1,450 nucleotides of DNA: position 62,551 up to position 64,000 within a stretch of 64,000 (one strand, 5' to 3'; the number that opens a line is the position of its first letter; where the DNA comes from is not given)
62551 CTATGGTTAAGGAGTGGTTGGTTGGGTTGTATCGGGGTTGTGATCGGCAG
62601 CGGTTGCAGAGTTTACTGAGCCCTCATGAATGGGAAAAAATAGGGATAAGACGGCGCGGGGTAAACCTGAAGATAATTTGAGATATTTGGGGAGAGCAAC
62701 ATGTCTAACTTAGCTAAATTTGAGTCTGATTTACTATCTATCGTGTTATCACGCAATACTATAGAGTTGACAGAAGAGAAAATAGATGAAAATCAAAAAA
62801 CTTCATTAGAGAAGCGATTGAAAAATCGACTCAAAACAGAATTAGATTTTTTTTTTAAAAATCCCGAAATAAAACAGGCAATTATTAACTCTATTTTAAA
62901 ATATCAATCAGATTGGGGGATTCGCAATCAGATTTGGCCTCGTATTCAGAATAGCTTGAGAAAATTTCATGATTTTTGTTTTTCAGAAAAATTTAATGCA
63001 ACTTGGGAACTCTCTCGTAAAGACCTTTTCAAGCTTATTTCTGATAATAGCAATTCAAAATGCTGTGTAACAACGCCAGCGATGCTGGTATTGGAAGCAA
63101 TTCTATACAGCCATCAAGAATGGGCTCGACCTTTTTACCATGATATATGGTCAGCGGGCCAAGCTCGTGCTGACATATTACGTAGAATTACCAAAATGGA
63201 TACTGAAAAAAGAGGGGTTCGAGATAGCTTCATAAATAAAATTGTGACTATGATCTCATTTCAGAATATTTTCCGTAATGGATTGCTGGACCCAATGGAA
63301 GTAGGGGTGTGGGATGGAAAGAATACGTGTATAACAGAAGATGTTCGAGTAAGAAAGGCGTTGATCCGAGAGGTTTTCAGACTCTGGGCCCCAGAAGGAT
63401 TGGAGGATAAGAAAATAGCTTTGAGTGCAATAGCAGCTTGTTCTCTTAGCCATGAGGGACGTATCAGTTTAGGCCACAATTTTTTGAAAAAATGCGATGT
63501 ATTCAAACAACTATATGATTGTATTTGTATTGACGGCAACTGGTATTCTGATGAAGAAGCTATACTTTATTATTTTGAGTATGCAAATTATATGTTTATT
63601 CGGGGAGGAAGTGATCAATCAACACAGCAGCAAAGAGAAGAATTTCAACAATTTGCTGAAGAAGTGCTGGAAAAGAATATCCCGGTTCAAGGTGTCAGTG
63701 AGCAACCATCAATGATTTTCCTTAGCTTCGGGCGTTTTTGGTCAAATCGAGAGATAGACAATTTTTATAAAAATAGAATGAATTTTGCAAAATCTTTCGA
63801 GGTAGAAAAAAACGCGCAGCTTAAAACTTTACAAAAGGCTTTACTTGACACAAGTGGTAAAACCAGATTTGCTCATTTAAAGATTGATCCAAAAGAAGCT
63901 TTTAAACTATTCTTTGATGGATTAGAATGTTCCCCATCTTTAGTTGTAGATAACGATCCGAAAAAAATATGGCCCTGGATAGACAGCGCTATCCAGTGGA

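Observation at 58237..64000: Two highly divergent paralogues of an unrecognised ~570-aa domain (one fused to a ROK-like kinase) flanking a LysR-like gene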

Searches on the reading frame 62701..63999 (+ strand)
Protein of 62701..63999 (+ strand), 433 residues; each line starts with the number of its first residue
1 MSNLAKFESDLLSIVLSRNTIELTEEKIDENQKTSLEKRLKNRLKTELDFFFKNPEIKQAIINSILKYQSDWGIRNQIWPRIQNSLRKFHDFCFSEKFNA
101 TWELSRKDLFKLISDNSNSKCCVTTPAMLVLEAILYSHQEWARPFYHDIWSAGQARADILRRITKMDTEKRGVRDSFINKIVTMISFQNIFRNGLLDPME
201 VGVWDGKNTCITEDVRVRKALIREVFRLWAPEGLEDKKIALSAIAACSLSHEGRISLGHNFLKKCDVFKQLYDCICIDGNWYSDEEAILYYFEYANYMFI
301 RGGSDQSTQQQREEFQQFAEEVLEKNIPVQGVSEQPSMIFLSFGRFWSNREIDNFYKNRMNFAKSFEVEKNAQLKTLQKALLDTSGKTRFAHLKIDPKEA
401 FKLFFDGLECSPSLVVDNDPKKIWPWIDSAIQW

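Call 7: search_protein_families(library=pfam, proteins=[window:62701-63999:+], max_evalue=1)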
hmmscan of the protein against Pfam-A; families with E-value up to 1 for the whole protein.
window:62701-63999:+ (433 aa): 3 families
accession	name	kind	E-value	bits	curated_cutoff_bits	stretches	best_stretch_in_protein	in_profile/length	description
PF19424.5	UNC80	-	0.012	14.6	22.7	1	53-85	562-593/706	Protein UNC80 central region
PF21256.2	TetR_C_5-like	-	0.15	12.6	27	1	37-92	4-57/127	Tetracyclin repressor-like, C-terminal domain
PF21732.2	DUF6864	-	0.15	12.4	27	1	182-211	63-92/114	Domain of unknown function (DUF6864)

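Call 8: search_protein_families(library=padloc, proteins=[window:62701-63999:+], max_evalue=1)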
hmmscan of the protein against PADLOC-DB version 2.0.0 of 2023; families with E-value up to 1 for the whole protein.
window:62701-63999:+ (433 aa): 0 families

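Call 9: search_protein_families(library=ncbifam, proteins=[window:62701-63999:+], max_evalue=1)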
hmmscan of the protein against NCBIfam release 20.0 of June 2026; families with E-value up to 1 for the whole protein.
window:62701-63999:+ (433 aa): 0 families

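Call 12: find_homologous_proteins(query=window:62701-63999:+, max_evalue=0.001)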
Query window:62701-63999:+ (433 aa): 2 proteins with E <= 0.001 among 4467 candidates.
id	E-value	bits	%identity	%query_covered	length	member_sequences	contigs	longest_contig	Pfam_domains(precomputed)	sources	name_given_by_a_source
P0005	3.1e-294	993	100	100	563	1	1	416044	-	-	-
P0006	3.8e-180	617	67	100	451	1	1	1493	-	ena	-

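Call 14: find_encoding_contigs(protein=P0005, flank=10000, max_places=4)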
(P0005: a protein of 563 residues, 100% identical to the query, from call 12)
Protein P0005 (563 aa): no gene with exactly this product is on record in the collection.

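Call 31: find_related_loci(query=A4, collection=genome_contigs, flank=10000)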
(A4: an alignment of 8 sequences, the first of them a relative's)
Query A4 (563 aa) in genome_contigs; peptide patterns used: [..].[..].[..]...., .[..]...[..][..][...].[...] (x = any residue, [..] = any of these).
30 stretches matched a pattern; 2 encode a relative of the query (tblastn E <= 1e-3); 1 distinct loci.
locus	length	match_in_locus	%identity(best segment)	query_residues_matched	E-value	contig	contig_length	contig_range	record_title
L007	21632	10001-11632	37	36-561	3e-96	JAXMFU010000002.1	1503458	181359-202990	MAG: Candidatus Competibacteraceae bacterium isolate STL-PRO95 C1.169.fa-2, whole genome shotgun sequence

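Call 71: find_related_loci(query=A4, collection=metagenome_contigs, flank=10000)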
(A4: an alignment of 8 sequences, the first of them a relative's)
Query A4 (563 aa) in metagenome_contigs; peptide patterns used: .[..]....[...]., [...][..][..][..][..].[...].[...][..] (x = any residue, [..] = any of these).
316 stretches matched a pattern; 2 encode a relative of the query (tblastn E <= 1e-3); 2 distinct loci.
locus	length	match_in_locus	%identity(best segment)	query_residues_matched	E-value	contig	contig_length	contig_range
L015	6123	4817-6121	70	1-429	0e+0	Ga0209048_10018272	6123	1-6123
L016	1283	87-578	31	81-254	8e-14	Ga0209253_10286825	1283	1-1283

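Call 95: search_protein_families(library=phrogs, proteins=[P0005], max_evalue=0.1)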
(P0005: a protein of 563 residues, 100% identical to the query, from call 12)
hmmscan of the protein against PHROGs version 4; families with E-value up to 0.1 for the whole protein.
P0005 (563 aa): 1 family
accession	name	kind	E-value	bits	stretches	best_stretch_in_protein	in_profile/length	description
phrog_25815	-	unknown function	0.014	15.2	1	282-335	259-311/392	-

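Call 107: find_related_loci(query=A4, collection=viral_contigs, flank=8000)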
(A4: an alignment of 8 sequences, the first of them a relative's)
Query A4 (563 aa) in viral_contigs; peptide patterns used: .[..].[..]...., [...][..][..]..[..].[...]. (x = any residue, [..] = any of these).
10 stretches matched a pattern, but none encodes a relative of the query by tblastn (E <= 1e-3).
